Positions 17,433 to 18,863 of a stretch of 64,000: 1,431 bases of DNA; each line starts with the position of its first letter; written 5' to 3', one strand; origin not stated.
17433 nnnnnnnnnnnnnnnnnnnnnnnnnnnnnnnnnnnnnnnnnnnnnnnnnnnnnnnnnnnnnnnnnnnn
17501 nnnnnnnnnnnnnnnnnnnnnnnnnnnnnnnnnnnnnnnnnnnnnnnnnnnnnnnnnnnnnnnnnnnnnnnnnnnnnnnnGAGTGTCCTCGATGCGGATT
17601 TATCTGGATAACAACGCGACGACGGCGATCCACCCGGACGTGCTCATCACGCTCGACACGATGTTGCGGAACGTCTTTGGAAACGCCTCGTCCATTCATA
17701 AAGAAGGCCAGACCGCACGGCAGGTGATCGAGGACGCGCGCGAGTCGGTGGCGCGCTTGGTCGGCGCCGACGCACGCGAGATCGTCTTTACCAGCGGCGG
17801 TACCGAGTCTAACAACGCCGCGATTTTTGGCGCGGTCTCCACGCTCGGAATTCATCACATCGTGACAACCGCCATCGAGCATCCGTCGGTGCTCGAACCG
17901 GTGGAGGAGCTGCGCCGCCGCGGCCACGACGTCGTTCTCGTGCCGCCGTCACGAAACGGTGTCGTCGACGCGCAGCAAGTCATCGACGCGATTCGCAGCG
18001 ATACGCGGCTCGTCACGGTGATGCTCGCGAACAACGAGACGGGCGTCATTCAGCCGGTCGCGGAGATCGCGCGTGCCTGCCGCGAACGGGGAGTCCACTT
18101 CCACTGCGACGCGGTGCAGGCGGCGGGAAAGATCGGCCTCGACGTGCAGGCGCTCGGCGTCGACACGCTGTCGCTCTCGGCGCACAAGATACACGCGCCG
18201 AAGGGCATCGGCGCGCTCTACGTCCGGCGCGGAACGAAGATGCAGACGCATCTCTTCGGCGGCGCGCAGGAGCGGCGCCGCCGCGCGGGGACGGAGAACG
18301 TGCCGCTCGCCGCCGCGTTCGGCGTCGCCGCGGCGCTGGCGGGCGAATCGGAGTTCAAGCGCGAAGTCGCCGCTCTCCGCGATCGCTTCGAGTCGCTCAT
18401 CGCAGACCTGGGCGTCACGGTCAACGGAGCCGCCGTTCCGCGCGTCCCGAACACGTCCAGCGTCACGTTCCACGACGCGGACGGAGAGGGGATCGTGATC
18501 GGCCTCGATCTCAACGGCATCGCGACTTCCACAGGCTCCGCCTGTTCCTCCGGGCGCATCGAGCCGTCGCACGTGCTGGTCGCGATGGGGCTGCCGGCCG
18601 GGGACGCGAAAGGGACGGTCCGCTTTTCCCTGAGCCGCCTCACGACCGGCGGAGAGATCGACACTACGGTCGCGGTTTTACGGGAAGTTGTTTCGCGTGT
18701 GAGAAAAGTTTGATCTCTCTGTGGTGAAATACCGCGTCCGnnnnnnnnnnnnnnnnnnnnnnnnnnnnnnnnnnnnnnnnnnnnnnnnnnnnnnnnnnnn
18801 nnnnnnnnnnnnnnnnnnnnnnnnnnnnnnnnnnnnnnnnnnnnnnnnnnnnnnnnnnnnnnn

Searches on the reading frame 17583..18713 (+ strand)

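Call 23: search_protein_families(library=pfam, proteins=[window:17583-18713:+], max_evalue=0.0001)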
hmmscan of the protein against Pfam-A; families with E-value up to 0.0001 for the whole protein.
window:17583-18713:+ (376 aa): 2 families
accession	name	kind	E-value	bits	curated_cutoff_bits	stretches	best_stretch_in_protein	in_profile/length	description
PF00266.25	Aminotran_5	-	2.9e-78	263.9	21.5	1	6-360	1-369/371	Aminotransferase class-V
PF01212.27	Beta_elim_lyase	-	3.2e-07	30.4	27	1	50-202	35-199/288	Beta-eliminating lyase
